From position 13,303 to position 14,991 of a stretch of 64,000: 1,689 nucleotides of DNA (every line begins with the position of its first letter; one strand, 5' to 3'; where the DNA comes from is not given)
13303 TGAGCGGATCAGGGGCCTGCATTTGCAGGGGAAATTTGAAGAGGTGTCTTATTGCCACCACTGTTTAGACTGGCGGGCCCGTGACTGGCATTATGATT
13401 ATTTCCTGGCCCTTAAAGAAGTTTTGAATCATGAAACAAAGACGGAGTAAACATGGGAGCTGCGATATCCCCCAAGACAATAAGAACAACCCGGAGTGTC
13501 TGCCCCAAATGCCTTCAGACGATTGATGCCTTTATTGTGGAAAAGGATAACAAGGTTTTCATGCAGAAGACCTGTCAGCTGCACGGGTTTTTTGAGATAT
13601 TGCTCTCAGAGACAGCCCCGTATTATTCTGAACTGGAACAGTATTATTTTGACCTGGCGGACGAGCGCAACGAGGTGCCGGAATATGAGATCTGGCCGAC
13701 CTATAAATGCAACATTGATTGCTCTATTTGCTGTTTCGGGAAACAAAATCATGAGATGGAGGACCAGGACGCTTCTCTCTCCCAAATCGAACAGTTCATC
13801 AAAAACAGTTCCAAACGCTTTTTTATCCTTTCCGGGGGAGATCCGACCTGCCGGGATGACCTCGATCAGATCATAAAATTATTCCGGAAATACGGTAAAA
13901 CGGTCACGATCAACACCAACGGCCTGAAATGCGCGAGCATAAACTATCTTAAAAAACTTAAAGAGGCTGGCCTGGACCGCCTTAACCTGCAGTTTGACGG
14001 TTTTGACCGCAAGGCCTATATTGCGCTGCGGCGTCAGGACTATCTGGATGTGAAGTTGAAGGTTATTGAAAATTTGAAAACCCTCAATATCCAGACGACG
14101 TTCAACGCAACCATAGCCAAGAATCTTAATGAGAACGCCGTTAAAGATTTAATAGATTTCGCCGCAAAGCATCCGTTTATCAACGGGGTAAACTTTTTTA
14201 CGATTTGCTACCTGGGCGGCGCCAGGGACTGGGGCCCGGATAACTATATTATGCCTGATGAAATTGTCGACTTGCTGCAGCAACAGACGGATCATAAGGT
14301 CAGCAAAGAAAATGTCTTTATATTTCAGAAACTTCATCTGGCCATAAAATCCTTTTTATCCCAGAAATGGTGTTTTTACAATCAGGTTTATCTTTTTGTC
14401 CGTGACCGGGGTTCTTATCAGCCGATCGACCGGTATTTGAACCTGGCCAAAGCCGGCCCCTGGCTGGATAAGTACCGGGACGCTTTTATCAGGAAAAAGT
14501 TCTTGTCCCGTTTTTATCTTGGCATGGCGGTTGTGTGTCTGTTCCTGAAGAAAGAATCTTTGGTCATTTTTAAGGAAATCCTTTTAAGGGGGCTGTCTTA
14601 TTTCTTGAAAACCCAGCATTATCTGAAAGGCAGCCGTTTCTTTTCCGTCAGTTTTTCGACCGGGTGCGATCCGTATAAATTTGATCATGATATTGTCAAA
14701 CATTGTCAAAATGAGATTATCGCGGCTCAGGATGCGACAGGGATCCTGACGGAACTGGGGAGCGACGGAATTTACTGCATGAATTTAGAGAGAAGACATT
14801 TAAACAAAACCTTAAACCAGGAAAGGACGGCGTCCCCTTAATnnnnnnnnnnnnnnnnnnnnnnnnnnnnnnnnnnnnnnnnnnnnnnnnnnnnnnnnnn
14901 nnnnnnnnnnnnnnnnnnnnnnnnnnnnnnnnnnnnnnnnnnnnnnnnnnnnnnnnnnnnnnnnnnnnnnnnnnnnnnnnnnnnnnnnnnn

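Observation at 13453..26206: Three paralogous Cys-ribbon radical SAM proteins resembling tetraether-lipid synthase (Tes/GDGT-MAS, COG1964)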

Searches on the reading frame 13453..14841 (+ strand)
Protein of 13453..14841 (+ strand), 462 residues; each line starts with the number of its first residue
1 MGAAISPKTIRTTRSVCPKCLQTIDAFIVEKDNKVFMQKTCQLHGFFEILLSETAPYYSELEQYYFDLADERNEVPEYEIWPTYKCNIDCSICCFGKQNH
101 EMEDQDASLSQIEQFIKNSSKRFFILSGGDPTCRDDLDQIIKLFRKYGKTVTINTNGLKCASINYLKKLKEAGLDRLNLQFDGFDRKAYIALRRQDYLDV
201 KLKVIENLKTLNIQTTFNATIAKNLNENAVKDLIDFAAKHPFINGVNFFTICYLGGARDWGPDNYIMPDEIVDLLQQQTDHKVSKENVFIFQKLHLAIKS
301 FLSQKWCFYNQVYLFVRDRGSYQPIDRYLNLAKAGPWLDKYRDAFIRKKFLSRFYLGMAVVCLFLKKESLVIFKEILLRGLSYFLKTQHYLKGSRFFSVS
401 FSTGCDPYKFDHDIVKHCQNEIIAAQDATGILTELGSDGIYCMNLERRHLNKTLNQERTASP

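Call 7: search_protein_families(library=pfam, proteins=[window:13453-14841:+], max_evalue=0.1)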
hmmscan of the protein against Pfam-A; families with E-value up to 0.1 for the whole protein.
window:13453-14841:+ (462 aa): 3 families
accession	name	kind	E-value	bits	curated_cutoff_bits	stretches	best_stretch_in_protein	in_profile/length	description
PF04055.27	Radical_SAM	-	7.7e-24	85.2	29.5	1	82-237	3-166/166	Radical SAM superfamily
PF23545.1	Zn_ribbon_HMPTM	-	2.3e-17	62.7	27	1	10-52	2-44/45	HMPTM N-terminal zinc ribbon domain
PF13353.11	Fer4_12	-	0.0033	18.2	22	1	85-152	14-82/137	4Fe-4S single cluster domain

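Call 8: search_protein_families(library=ncbifam, proteins=[window:13453-14841:+], max_evalue=0.1)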
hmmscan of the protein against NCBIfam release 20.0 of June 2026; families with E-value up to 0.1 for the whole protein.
window:13453-14841:+ (462 aa): 54 families (the best 25 are shown)
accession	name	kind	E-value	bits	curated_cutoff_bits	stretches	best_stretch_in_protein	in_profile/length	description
NF045646.2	rSAM_Se_TrsS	equivalog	1.6e-52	178.5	490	2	83-287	93-303/441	radical SAM (seleno)protein TrsS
NF045702.1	rSAM_GDGT_ether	equivalog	1.3e-45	156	450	2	83-419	93-452/486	tetraether lipid synthase Tes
TIGR02668.1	moaA_archaeal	equivalog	4.6e-23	81.7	325.25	1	81-239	15-175/303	GTP 3',8-cyclase MoaA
NF001199.0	PRK00164.2-1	equivalog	6.8e-23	81.3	231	1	75-243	11-181/308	GTP 3',8-cyclase MoaA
TIGR02666.1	moaA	equivalog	1.5e-21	76.7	284.05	1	83-281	17-222/336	GTP 3',8-cyclase MoaA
NF045703.1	rSAM_Tes_intein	exception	5e-20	70.9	1700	2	109-289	626-812/1040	tetraether lipid synthase Tes, intein-containing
TIGR04545.1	rSAM_ahbD_hemeb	equivalog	7.5e-16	58.5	500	1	83-277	7-200/339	heme b synthase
TIGR04055.1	rSAM_NirJ2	equivalog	1.2e-15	57.9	500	1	83-330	7-258/326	putative heme d1 biosynthesis radical SAM protein NirJ2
NF050035.1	rSAM_WgK_link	exception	2.8e-14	52.9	650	1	82-238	15-169/367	radical SAM/SPASM peptide maturase WgkB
TIGR04317.1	W_rSAM_matur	equivalog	5.1e-12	45.6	380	1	82-236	10-167/349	tungsten cofactor oxidoreductase radical SAM maturase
TIGR04053.2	TIGR04053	equivalog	5.5e-12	45.6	395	1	74-238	5-174/366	TIGR04053 family radical SAM/SPASM domain-containing protein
TIGR04054.1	rSAM_NirJ1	equivalog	2.2e-11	43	650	1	83-256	43-215/387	putative heme d1 biosynthesis radical SAM protein NirJ1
TIGR04051.1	rSAM_NirJ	equivalog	3e-11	42.9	515.45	1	84-255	10-180/354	heme d1 biosynthesis radical SAM protein NirJ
TIGR04133.1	rSAM_w_lipo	hypoth_equivalog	3.5e-11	42.6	425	1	83-219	31-170/350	TIGR04133 family radical SAM/SPASM protein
TIGR04347.1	pseudo_SAM_Halo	equivalog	3.8e-11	42.9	525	1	81-253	42-214/390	TIGR04347 family pseudo-SAM/SPASM protein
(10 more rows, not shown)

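Call 15: search_solved_structures(query=window:13453-14838:+, max_evalue=0.001, show_alignments=1)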
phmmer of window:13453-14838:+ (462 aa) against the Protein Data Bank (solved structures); distinct sequences matched with E-value up to 0.001: 14.
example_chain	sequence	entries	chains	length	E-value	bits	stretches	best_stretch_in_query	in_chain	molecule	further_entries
7tol_A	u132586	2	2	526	9.3e-44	153.4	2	82-330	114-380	glycerol dibiphytanyl glycerol tetraether - macrocyclic archaeol synthase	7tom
1tv7_A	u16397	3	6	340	3.2e-09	39.5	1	118-279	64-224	Molybdenum cofactor biosynthesis protein A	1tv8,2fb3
2fb2_A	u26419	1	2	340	3.4e-09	39.4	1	119-279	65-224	Molybdenum cofactor biosynthesis protein A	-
8wm2_A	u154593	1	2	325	0.00025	23.4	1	68-180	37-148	Fe-S radical SAM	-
3ciw_A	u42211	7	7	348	0.00055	22.3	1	86-241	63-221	FeFe-Hydrogenase maturase | [FeFe] hydrogenase maturase subunit HydE | Biotin synthetase, putative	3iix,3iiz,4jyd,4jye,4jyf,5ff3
5fep_A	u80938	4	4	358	0.00058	22.2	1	86-241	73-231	[FeFe] hydrogenase maturase subunit HydE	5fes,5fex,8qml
7o1p_A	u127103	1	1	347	0.00061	22.1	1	86-241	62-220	[FeFe] hydrogenase maturase subunit HydE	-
3cix_A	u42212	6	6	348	0.00061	22.1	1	86-241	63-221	FeFe-Hydrogenase maturase | [FeFe] hydrogenase maturase subunit HydE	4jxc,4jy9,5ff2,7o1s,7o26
7o1o_A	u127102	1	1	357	0.00064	22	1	86-241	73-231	[FeFe] hydrogenase maturase subunit HydE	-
4jy8_A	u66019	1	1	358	0.00065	22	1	86-241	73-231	FEFE-HYDROGENASE MATURASE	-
5few_A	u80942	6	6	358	0.00065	22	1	86-241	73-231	[FeFe] hydrogenase maturase subunit HydE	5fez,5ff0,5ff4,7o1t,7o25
8qmk_A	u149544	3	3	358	0.00065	22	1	86-241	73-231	[FeFe] hydrogenase maturase subunit HydE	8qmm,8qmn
2z2u_A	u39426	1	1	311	0.00073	21.9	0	121-275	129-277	UPF0026 protein MJ0257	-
6djt_A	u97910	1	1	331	0.00077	21.8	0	121-275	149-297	S-adenosyl-L-methionine-dependent tRNA 4-demethylwyosine synthase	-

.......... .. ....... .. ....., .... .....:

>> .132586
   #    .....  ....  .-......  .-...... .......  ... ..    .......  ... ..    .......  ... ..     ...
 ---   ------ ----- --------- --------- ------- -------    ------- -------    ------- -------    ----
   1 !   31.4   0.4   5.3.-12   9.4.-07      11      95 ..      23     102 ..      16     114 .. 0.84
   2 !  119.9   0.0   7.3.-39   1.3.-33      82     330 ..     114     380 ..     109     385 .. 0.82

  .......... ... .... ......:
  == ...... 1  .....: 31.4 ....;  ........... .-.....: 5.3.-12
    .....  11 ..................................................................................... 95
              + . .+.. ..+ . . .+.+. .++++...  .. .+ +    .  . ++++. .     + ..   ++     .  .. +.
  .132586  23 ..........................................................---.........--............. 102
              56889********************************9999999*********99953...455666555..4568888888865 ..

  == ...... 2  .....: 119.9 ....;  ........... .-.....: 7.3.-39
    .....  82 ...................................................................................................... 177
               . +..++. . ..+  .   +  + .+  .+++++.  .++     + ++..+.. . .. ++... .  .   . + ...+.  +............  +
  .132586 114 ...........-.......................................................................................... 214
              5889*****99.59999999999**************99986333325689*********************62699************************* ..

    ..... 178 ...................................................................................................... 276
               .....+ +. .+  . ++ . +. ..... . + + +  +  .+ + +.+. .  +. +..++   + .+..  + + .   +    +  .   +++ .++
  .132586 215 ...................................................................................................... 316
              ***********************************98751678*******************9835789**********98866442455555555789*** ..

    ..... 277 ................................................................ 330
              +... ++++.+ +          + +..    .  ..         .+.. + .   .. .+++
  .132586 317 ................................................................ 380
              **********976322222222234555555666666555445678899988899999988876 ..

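Call 25: find_related_loci(query=A1, collection=genome_contigs, flank=10000)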
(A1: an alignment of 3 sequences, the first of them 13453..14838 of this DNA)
Query A1 (462 aa) in genome_contigs; peptide patterns used: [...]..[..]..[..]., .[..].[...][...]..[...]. (x = any residue, [..] = any of these).
296 stretches matched a pattern; 241 encode a relative of the query (tblastn E <= 1e-3); the best 80 are kept; 76 distinct loci.
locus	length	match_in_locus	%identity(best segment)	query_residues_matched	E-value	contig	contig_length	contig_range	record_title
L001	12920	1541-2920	73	3-462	0e+0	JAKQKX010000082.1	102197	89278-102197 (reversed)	MAG: Candidatus Omnitrophota bacterium isolate USDV_maxbin.135_sub k141_1200570, whole genome shotgun sequence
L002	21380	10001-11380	72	2-461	0e+0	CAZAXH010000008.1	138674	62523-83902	MAG TPA_asm: uncultured Planctomycetales bacterium isolate binchicken_co117_398 genome assembly, contig: NODE_153_length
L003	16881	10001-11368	70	2-457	0e+0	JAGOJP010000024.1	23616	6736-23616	MAG: Candidatus Omnitrophota bacterium isolate Go_SlDig_bin_317 Go_SlDig_6023_length_23616_cov_4.491336, whole genome sh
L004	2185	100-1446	63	10-458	0e+0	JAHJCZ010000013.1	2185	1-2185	MAG: Candidatus Omnitrophota bacterium isolate Modern_marine.mb.324 Modern_marine.mb.324_k141_220230, whole genome shotg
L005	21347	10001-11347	62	11-459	0e+0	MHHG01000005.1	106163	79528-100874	MAG: Omnitrophica WOR_2 bacterium RIFOXYA2_FULL_38_17 rifoxya2_full_scaffold_112, whole genome shotgun sequence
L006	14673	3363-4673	52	10-447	2e-164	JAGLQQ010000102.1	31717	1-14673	MAG: Candidatus Omnitrophota bacterium isolate RS_8_62 ROV157_8.bin.62.fa_102, whole genome shotgun sequence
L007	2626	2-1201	50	49-448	2e-149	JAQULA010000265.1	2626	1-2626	MAG: Candidatus Omnitrophota bacterium isolate STD1_12 NODE_217405_length_2626_cov_2.140456_Sandtown_D1, whole genome sh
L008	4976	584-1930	46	8-456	8e-141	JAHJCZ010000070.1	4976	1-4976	MAG: Candidatus Omnitrophota bacterium isolate Modern_marine.mb.324 Modern_marine.mb.324_k141_1045053, whole genome shot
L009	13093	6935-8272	54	6-451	1e-167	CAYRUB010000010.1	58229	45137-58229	MAG TPA_asm: uncultured Planctomycetales bacterium isolate binchicken_co220_28 genome assembly, contig: NODE_233_length_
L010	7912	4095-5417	46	10-450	1e-136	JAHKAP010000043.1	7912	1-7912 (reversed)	MAG: Candidatus Omnitrophota bacterium isolate Undefined_mixed_planktonic.mb.47 Undefined_mixed_pl.mb.47_k141_667839, wh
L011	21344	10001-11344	68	2-449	0e+0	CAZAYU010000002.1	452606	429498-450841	MAG TPA_asm: uncultured Planctomycetia bacterium isolate binchicken_co49_31 genome assembly, contig: NODE_2_length_45260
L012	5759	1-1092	42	85-449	4e-102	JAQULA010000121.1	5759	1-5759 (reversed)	MAG: Candidatus Omnitrophota bacterium isolate STD1_12 NODE_50974_length_5759_cov_3.486506_Sandtown_D1, whole genome sho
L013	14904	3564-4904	50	5-449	5e-147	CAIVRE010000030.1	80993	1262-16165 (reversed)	MAG: Candidatus Omnitrophica bacterium isolate AM-lipid-02-D9_bin-0629 genome assembly, contig: bin-0629:30/34, whole ge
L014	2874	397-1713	35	2-438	2e-87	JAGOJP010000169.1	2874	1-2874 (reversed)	MAG: Candidatus Omnitrophota bacterium isolate Go_SlDig_bin_317 Go_SlDig_139670_length_2874_cov_5.097561, whole genome s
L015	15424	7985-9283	36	10-448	8e-86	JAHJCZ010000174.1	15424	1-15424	MAG: Candidatus Omnitrophota bacterium isolate Modern_marine.mb.324 Modern_marine.mb.324_k141_2499611, whole genome shot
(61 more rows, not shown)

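Call 76: search_protein_representatives(alignment_id=A3)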
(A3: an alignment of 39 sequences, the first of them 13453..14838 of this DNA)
Query: 39 sequences, 448 profile positions. Proteins with E-value up to 0.001 (for the whole library): 48517; up to 1e-10: 8657; up to 1e-30: 1034. The best 150 are listed.
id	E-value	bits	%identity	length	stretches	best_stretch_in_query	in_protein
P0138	7.0e-185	631.4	-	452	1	4-444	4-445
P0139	2.5e-159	547.2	-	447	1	7-443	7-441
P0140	4.4e-158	543.1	-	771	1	6-444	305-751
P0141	2.5e-156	537.3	-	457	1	5-446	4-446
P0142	4.0e-154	530.0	-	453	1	6-442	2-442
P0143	4.0e-154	530.0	-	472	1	4-446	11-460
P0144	6.9e-154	529.2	-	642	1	5-445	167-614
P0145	1.4e-151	521.7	-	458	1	6-444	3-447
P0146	2.8e-144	497.6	-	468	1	7-446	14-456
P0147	8.3e-141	486.1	-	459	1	5-443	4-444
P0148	2.1e-133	461.7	-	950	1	11-428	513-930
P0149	7.5e-133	459.9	-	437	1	6-420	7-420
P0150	1.6e-132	458.9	-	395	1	5-356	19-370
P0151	2.5e-130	451.6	-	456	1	6-426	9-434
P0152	6.3e-130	450.3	-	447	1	5-432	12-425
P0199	4.8e-100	351.8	-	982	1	6-256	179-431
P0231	2.5e-82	293.4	-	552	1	7-438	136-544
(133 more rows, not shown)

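Call 79: search_protein_families(library=pfam, proteins=[P0140, P0144, P0148, P0199, P0231], max_evalue=0.001)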
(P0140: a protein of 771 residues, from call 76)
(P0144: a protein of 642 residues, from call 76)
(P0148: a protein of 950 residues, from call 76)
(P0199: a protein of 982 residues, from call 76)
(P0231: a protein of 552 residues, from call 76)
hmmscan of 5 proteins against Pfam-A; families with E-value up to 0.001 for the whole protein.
P0140 (771 aa): 3 families
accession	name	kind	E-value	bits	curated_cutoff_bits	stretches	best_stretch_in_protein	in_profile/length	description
PF01814.28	Hemerythrin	-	9.3e-22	78.3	25.3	2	9-133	4-127/127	Hemerythrin HHE cation binding domain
PF04055.27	Radical_SAM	-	4e-17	63.3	29.5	1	379-533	2-166/166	Radical SAM superfamily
PF23545.1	Zn_ribbon_HMPTM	-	1.6e-11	44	27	1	308-350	2-44/45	HMPTM N-terminal zinc ribbon domain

P0144 (642 aa): 3 families
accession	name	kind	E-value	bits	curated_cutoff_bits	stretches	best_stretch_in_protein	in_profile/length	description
PF04055.27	Radical_SAM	-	3.1e-16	60.4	29.5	1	242-396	2-166/166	Radical SAM superfamily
PF23545.1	Zn_ribbon_HMPTM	-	8.5e-13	48.1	27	1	171-213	2-44/45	HMPTM N-terminal zinc ribbon domain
PF01814.28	Hemerythrin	-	5e-09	37.2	25.3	1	9-131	4-127/127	Hemerythrin HHE cation binding domain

P0148 (950 aa): 3 families
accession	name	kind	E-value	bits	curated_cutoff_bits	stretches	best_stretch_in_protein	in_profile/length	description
PF04055.27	Radical_SAM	-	6.1e-41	140.8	29.5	2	582-735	2-165/166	Radical SAM superfamily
PF02310.24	B12-binding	-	2.4e-16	60.1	32.1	1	11-131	13-120/121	B12 binding domain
PF23545.1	Zn_ribbon_HMPTM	-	3e-13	49.5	27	1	513-553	4-44/45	HMPTM N-terminal zinc ribbon domain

P0199 (982 aa): 5 families
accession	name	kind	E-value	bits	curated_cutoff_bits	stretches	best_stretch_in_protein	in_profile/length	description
PF00122.25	E1-E2_ATPase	-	5.8e-38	130.7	28.1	1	532-700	3-181/181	E1-E2 ATPase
PF00702.32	Hydrolase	-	7.7e-25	88.8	26.4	1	716-891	1-191/191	haloacid dehalogenase-like hydrolase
PF04055.27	Radical_SAM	-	5.7e-18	66.1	29.5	1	253-407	2-166/166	Radical SAM superfamily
PF01814.28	Hemerythrin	-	1.6e-14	54.9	25.3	1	12-136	4-127/127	Hemerythrin HHE cation binding domain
PF23545.1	Zn_ribbon_HMPTM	-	4.9e-13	48.8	27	1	182-224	2-44/45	HMPTM N-terminal zinc ribbon domain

P0231 (552 aa): 2 families
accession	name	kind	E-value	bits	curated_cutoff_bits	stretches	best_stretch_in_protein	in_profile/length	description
PF23545.1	Zn_ribbon_HMPTM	-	8.6e-15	54.5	27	1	138-181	2-45/45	HMPTM N-terminal zinc ribbon domain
PF04055.27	Radical_SAM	-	0.00013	22.6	29.5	1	214-318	7-120/166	Radical SAM superfamily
